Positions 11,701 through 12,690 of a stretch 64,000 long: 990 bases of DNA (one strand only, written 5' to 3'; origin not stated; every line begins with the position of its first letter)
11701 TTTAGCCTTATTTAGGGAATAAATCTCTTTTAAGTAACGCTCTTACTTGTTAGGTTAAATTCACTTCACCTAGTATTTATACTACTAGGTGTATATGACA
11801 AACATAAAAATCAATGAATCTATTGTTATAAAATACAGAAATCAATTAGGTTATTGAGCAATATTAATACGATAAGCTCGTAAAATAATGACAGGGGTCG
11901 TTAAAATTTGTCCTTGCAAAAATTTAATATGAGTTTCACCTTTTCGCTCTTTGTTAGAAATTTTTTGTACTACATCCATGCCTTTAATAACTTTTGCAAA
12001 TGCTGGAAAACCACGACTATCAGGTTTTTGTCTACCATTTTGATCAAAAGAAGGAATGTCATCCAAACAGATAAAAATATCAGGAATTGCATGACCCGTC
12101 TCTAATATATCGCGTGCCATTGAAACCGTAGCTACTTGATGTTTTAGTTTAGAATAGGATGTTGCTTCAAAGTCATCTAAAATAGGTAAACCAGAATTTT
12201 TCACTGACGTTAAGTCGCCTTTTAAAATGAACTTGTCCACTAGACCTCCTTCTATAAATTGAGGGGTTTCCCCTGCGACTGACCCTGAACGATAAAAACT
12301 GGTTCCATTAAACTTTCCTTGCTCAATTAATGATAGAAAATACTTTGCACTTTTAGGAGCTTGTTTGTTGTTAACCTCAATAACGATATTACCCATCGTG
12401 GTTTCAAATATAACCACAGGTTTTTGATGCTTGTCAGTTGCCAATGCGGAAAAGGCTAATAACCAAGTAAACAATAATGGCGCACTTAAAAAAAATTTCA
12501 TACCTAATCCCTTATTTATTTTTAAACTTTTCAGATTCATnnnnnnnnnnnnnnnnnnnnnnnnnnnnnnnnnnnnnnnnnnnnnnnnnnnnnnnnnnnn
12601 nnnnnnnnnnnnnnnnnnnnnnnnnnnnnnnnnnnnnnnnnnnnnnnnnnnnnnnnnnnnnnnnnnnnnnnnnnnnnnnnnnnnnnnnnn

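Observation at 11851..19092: Candidate 'proline-peptide utilization locus': TBDR + S28 prolyl peptidase + amidohydrolase + cyclophilin under a divergent AraC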

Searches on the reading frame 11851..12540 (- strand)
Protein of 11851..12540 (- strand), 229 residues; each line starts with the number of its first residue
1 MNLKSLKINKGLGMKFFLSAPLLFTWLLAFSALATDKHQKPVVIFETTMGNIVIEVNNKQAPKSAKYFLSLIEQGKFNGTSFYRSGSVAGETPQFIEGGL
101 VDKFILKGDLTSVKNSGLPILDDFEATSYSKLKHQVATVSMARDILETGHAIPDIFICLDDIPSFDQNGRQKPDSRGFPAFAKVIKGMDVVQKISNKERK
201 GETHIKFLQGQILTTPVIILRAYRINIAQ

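Call 3: search_protein_families(library=pfam, proteins=[window:11851-12540:-])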
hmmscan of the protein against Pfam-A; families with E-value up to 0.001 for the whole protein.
window:11851-12540:- (229 aa): 1 family
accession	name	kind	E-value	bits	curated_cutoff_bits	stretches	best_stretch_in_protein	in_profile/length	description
PF00160.26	Pro_isomerase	-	4.7e-19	69.6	21.7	1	43-201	2-144/159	Cyclophilin type peptidyl-prolyl cis-trans isomerase/CLD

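Call 4: search_protein_families(library=ncbifam, proteins=[window:11851-12540:-])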
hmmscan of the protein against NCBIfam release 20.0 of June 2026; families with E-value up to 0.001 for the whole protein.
window:11851-12540:- (229 aa): 2 families
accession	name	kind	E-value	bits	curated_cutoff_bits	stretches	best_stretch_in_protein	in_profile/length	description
NF008151.0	PRK10903.1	equivalog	2.3e-17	63.1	308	1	26-221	14-185/190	peptidylprolyl isomerase A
NF008057.0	PRK10791.1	equivalog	2e-11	43.9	297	1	43-197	2-139/164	peptidylprolyl isomerase B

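Call 18: search_solved_structures(query=window:11851-12501:-, max_evalue=0.01, show_alignments=2)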
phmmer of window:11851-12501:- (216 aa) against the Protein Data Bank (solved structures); distinct sequences matched with E-value up to 0.01: 32.
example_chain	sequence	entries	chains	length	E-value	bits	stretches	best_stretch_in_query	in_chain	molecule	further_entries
8xck_j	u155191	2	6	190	6e-11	45.4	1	13-208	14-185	Peptidyl-prolyl cis-trans isomerase A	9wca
1clh_A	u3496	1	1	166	4.8e-10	42.5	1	28-208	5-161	CYCLOPHILIN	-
1j2a_A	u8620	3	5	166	4.9e-10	42.5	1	28-208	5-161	cyclophilin B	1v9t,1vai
7zfm_A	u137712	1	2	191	3.3e-09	39.7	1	27-208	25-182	Peptidyl-prolyl cis-trans isomerase A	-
3s6m_A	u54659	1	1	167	5.4e-09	39.1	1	30-183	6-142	Peptidyl-prolyl cis-trans isomerase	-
2x7k_A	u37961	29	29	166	1.1e-07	34.8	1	18-71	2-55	PEPTIDYL-PROLYL CIS-TRANS ISOMERASE-LIKE 1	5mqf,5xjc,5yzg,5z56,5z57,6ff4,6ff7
1xwn_A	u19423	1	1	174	1.2e-07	34.6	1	18-71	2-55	Peptidyl-prolyl cis-trans isomerase like 1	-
2nul_A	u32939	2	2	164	1.5e-07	34.4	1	30-183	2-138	PEPTIDYLPROLYL ISOMERASE | Peptidyl-prolyl cis-trans isomerase B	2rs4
26ao_A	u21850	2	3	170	1.6e-07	34.2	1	30-183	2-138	Peptidyl-prolyl cis-trans isomerase B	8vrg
2k7n_A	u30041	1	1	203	1.7e-07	34.2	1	18-71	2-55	Peptidyl-prolyl cis-trans isomerase-like 1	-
6qdv_i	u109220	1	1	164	2.5e-07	33.6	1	20-71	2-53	Peptidyl-prolyl cis-trans isomerase-like 1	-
7n3j_A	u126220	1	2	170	5.6e-07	32.5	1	30-183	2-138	Peptidyl-prolyl cis-trans isomerase B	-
1lop_A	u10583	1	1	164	1e-06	31.6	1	30-183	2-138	CYCLOPHILIN A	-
7rfd_A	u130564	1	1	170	1.3e-06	31.3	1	32-183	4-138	Peptidyl-prolyl cis-trans isomerase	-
8vrh_A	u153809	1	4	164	2.1e-06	30.6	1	30-183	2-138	Peptidyl-prolyl cis-trans isomerase B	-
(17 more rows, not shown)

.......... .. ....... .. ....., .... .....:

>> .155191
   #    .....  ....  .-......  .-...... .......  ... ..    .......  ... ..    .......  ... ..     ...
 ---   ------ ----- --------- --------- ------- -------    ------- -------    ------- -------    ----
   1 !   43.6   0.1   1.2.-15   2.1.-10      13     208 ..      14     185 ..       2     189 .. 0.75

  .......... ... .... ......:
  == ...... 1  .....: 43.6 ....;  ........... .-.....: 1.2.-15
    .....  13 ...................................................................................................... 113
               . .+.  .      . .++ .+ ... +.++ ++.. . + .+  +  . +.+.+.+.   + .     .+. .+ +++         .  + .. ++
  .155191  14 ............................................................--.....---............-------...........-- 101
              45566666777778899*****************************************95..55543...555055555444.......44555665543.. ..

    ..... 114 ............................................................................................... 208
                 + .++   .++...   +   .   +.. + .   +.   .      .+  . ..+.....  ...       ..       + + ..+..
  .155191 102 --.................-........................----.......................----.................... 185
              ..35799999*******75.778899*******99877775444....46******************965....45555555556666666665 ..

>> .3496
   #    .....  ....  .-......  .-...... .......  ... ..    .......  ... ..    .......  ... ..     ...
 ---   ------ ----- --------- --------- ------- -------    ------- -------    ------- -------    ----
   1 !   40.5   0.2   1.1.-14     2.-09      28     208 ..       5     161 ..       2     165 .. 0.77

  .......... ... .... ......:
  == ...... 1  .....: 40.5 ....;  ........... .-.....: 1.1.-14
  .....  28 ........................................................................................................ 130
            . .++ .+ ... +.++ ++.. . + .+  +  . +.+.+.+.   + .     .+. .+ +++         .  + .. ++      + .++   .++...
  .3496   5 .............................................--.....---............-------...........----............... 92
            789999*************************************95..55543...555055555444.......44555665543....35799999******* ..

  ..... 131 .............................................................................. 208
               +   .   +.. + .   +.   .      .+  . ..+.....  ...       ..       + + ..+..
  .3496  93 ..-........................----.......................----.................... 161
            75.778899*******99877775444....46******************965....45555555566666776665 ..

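Call 29: find_homologous_proteins(query=window:11851-12501:-)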
Query window:11851-12501:- (216 aa): 22 proteins with E <= 0.001 among 192 candidates.
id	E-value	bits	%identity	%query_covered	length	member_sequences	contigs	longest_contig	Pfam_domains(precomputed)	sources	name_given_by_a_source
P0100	1.4e-137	474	100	100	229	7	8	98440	PF00160.27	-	-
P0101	3.0e-91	322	71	98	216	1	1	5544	PF00160.27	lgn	-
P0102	2.2e-89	316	70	89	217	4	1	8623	PF00160.27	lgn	-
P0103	4.7e-85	302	66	98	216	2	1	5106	PF00160.27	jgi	jgi:peptidyl-prolyl cis-trans isomerase A (cyclophilin A)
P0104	6.8e-85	302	68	91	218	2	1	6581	PF00160.27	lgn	-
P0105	1.9e-84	300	66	88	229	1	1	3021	PF00160.27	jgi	jgi:peptidyl-prolyl cis-trans isomerase A (cyclophilin A)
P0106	7.6e-84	298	65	99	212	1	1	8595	PF00160.27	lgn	-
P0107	2.2e-53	199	53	84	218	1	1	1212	PF00160.27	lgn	-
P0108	2.5e-42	163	42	93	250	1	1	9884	PF00160.27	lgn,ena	-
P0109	2.6e-20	91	36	98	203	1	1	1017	PF00160.27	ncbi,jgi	jgi:peptidyl-prolyl cis-trans isomerase A (cyclophilin A)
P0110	2.9e-17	81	36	88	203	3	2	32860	PF00160.27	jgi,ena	-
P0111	1.8e-16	78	36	83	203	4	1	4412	PF00160.27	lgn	-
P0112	8.8e-13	66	27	79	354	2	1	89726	PF00160.27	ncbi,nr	ncbi:MAG TPA: peptidylprolyl isomerase [Bryobacteraceae bacterium]|nr:peptidylprolyl isomerase [Bryo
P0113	6.7e-12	63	28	74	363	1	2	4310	PF00160.27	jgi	jgi:peptidyl-prolyl cis-trans isomerase B (cyclophilin B)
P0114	4.5e-11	61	33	93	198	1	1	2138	PF00160.27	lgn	-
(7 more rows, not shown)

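Call 31: find_encoding_contigs(protein=P0108, flank=10000, max_places=1)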
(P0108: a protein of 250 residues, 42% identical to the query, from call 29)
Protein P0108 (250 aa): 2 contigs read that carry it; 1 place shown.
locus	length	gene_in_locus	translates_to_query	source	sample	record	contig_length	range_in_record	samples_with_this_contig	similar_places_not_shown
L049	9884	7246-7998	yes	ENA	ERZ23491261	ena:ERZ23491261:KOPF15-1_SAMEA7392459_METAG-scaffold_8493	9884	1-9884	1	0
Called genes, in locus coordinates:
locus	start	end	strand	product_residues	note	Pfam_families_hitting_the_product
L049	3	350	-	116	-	?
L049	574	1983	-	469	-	PF03150:CCP_MauG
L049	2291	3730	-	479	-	-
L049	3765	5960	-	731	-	PF07715:Plug, PF00593:TonB_dep_Rec_b-barrel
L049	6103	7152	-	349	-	PF12625:Arabinose_bd, PF00165:HTH_AraC (faint), PF12833:HTH_18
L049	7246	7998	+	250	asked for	PF00160:Pro_isomerase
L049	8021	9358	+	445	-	PF01979:Amidohydro_1, PF07969:Amidohydro_3 (weak)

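Call 32: find_encoding_contigs(protein=P0104, flank=10000, max_places=1)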
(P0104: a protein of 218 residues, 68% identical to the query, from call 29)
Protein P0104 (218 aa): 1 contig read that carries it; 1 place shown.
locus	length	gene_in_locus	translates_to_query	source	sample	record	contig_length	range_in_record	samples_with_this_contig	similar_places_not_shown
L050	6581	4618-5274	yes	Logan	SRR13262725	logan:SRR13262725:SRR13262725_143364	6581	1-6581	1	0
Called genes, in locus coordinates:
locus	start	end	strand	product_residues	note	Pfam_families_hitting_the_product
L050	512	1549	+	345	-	PF02275:CBAH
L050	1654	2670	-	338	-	PF00165:HTH_AraC (faint), PF12833:HTH_18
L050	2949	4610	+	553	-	PF07969:Amidohydro_3, PF01979:Amidohydro_1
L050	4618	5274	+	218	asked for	PF00160:Pro_isomerase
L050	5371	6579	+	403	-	?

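Call 33: find_encoding_contigs(protein=P0110, flank=10000, max_places=1)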
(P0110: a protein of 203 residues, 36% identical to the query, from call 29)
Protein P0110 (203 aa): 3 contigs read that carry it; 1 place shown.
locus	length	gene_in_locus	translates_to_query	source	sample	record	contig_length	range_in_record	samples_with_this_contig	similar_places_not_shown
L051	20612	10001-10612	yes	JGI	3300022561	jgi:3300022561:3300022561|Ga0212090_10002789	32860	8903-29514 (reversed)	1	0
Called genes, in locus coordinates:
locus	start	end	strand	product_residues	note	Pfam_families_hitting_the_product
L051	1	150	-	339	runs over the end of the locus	PF01087:GalP_UDP_transf, PF02744:GalP_UDP_tr_C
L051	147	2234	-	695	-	PF16875:Glyco_hydro_36N, PF02065:Melibiase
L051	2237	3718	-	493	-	PF00474:SSF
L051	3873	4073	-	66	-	-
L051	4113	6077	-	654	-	PF02449:Glyco_hydro_42, PF08532:Glyco_hydro_42M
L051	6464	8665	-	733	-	PF01804:Penicil_amidase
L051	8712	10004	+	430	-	PF01979:Amidohydro_1, PF07969:Amidohydro_3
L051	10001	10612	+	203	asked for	PF00160:Pro_isomerase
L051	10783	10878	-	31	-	-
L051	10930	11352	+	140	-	PF00034:Cytochrom_C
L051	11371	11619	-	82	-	-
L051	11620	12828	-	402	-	PF01266:DAO (weak), PF01494:FAD_binding_3 (weak), PF03486:HI0933_like (faint), PF05834:Lycopene_cycl (weak), PF07992:Pyr_redox_2 (weak), PF12831:FAD_oxidored, PF13450:NAD_binding_8 (weak), PF01494:FAD_binding_3, +1 more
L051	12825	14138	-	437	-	PF03209:PUCC, PF07690:MFS_1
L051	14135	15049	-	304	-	PF01040:UbiA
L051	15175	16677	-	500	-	PF00989:PAS (faint), PF08448:PAS_4 (faint), PF13188:PAS_8 (weak), PF02954:HTH_8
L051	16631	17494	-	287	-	PF02310:B12-binding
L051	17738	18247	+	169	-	PF07284:BCHF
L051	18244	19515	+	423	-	PF00148:Oxidored_nitro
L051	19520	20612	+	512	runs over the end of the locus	PF00148:Oxidored_nitro, PF08369:PCP_red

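Call 51: search_protein_families(library=ncbifam, proteins=[L049:8021-9358:+, L051:8712-10004:+], max_evalue=1e-10)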
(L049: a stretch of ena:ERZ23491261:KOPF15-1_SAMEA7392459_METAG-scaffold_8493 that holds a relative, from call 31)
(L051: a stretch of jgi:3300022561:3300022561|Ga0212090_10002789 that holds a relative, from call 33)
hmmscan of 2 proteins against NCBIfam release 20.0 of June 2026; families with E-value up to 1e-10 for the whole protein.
L049:8021-9358:+ (445 aa): 6 families
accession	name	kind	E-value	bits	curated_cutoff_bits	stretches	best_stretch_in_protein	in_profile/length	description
NF051886.1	XaaProDiPepCaul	equivalog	7.6e-66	222.8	500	1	32-440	2-398/398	Xaa-Pro dipeptidase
TIGR02033.1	D-hydantoinase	equivalog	3e-14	52.8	393.25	1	41-119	9-85/454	dihydropyrimidinase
NF006689.0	PRK09237.1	equivalog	6.8e-13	47.9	371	1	30-130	5-99/383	amidohydrolase/deacetylase family metallohydrolase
NF006056.0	PRK08204.1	subfamily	4.3e-12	45.5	391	0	47-92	23-67/449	hypothetical protein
TIGR01224.1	hutI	equivalog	4.5e-12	45.5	298.15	0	49-93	4-50/377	imidazolonepropionase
NF006560.0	PRK09061.1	subfamily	6.1e-11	41.3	340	0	15-93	14-88/517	amidohydrolase family protein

L051:8712-10004:+ (430 aa): 2 families
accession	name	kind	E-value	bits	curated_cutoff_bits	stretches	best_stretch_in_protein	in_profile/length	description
NF051886.1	XaaProDiPepCaul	equivalog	2.4e-74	250.8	500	1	43-416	20-397/398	Xaa-Pro dipeptidase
NF006056.0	PRK08204.1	subfamily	3.4e-13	49.2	391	0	42-86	25-68/449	hypothetical protein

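Call 62: find_related_loci(query=A4, collection=metagenome_contigs, flank=8000)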
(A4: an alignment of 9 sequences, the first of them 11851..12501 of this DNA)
Query A4 (216 aa) in metagenome_contigs; peptide patterns used: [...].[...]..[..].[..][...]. (x = any residue, [..] = any of these).
47 stretches matched a pattern; 7 encode a relative of the query (tblastn E <= 1e-3); 7 distinct loci.
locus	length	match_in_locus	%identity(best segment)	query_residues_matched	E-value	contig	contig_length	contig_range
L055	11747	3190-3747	48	29-213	1e-54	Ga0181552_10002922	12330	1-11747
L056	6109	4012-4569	48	29-213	1e-54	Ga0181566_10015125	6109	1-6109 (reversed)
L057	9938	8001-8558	47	29-213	2e-53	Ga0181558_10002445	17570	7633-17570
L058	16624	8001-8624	38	1-211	5e-49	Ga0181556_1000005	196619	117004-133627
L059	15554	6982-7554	39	16-210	5e-49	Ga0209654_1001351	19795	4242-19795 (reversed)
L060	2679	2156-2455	54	112-211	7e-33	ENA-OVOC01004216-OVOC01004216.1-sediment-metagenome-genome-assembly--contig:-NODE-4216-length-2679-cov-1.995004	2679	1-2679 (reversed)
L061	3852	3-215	59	143-213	2e-22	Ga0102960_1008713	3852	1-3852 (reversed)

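Call 67: search_protein_families(library=pfam, proteins=[L059:92-1597:+, L059:4111-5712:+, L059:5705-6580:+, L059:9082-10353:+, L059:10478-11788:-, L057:3492-4784:-, L057:8752-9924:-, L058:2134-4356:+, L058:10947-12692:-])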
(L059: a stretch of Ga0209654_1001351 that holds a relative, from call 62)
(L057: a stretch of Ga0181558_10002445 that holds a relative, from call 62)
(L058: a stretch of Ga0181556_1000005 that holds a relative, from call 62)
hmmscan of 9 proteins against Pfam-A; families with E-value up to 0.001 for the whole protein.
L059:92-1597:+ (501 aa): 1 family
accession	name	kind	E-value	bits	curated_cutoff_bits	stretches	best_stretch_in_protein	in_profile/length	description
PF00474.23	SSF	-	3.3e-29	102.4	22.8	1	52-432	1-390/406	Sodium:solute symporter family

L059:4111-5712:+ (533 aa): 2 families
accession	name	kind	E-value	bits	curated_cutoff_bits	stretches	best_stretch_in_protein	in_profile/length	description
PF00501.34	AMP-binding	-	2.9e-71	240.7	29.9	1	36-387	11-384/384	AMP-binding enzyme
PF13193.12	AMP-binding_C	-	1.1e-17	65.1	24.5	1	443-517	2-76/76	AMP-binding enzyme C-terminal domain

L059:5705-6580:+ (291 aa): 4 families
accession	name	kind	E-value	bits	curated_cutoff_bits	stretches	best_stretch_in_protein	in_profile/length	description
PF12697.13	Abhydrolase_6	-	5.6e-15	57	26.3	1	39-281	1-214/217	Alpha/beta hydrolase family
PF00561.26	Abhydrolase_1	-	4.9e-13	49.7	25.8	1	37-165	1-127/245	alpha/beta hydrolase fold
PF12146.15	Hydrolase_4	-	3.2e-06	27.1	27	1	37-141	5-111/239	Serine aminopeptidase, S33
PF00756.26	Esterase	-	0.00067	19.9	22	0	104-133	115-144/251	Putative esterase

L059:9082-10353:+ (423 aa): 6 families
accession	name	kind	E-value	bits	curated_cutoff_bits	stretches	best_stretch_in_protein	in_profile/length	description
PF01266.30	DAO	-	1.8e-56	192.6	27.9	1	5-401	2-352/353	FAD dependent oxidoreductase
PF03486.20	HI0933_like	-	1.7e-05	24.8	50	0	4-35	2-33/244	HI0933-like protein Rossmann domain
PF07992.20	Pyr_redox_2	-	3.4e-05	23.8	26.1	0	3-35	143-175/291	Pyridine nucleotide-disulphide oxidoreductase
PF00890.30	FAD_binding_2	-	5.2e-05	23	20.4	1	5-59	2-56/414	FAD binding domain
PF01494.25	FAD_binding_3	-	6.5e-05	22.8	22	1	4-36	3-35/349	FAD binding domain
PF13450.12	NAD_binding_8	-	0.00033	21.3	21.9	1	7-37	1-31/68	NAD(P)-binding Rossmann-like domain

L059:10478-11788:- (436 aa): 2 families
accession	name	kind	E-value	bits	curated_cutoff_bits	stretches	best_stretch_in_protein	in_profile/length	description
PF01557.24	FAA_hydrolase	-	3.1e-32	112.4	23.9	1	166-400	30-192/214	Fumarylacetoacetate (FAA) hydrolase C-terminal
PF09298.16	FAA_hydrolase_N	-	5.9e-15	55.7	25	1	45-131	1-105/105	Fumarylacetoacetase N-terminal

L057:3492-4784:- (430 aa): 0 families

L057:8752-9924:- (390 aa): 2 families
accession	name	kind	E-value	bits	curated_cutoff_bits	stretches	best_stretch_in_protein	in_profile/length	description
PF01979.26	Amidohydro_1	-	1.7e-05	24.7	25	1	285-364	281-344/345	Amidohydrolase family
PF07969.17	Amidohydro_3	-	0.00027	21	29.7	0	242-364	358-470/472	Amidohydrolase family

L058:2134-4356:+ (740 aa): 1 family
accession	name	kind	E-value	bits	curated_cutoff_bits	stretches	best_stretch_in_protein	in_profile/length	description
PF00141.28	peroxidase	-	3.3e-71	240.3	27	2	93-401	10-237/237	Peroxidase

L058:10947-12692:- (581 aa): 2 families
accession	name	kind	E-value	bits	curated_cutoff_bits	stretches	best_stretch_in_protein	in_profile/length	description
PF00916.26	Sulfate_transp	-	1.1e-74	252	23.2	1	30-415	1-377/380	Sulfate permease family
PF01740.26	STAS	-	4.4e-10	39.7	22.6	1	468-550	8-92/106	STAS domain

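Call 85: search_protein_families(library=ncbifam, proteins=[L059:92-1597:+, L050:5371-6579:+], max_evalue=1e-20)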
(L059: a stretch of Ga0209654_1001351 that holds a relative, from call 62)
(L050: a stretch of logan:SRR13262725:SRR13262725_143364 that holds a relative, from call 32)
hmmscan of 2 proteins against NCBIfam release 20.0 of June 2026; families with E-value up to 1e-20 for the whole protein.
L059:92-1597:+ (501 aa): 2 families
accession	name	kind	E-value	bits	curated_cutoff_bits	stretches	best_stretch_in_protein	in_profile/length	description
TIGR02119.1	panF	equivalog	4.6e-27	95.2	328.05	1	32-493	11-470/471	sodium/pantothenate symporter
TIGR00813.1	sss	superfamily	1.9e-24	86.5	184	1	52-433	1-396/411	sodium/solute symporter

L050:5371-6579:+ (403 aa): 9 families
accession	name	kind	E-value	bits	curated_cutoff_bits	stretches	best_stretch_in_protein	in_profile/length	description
TIGR02121.1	Na_Pro_sym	equivalog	1.1e-189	631.2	515.5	1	5-403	3-401/488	sodium/proline symporter PutP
NF011948.0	PRK15419.1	equivalog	1.5e-140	469.4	955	1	6-403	8-408/502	sodium/proline symporter PutP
TIGR00813.1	sss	superfamily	5.9e-86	289.1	184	1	34-402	1-381/411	sodium/solute symporter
TIGR02119.1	panF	equivalog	7.2e-57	193.4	328.05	1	5-392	3-390/471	sodium/pantothenate symporter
TIGR03648.1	Na_symport_lg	subfamily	7.9e-32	110.4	320.75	0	7-279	3-280/547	VC_2705 family sodium/solute symporter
NF007790.0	PRK10484.1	equivalog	3.6e-26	92.1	401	1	5-385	5-394/527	solute:sodium symporter family transporter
NF006903.2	PRK09395.1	subfamily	1.5e-24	86.3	750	1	6-385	38-423/552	cation/acetate symporter ActP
NF009135.0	PRK12488.1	subfamily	1.1e-22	80.4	850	1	6-385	34-420/549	cation/acetate symporter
TIGR02711.1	symport_actP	equivalog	4e-21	75.4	1099.25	1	5-385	34-420/549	cation/acetate symporter ActP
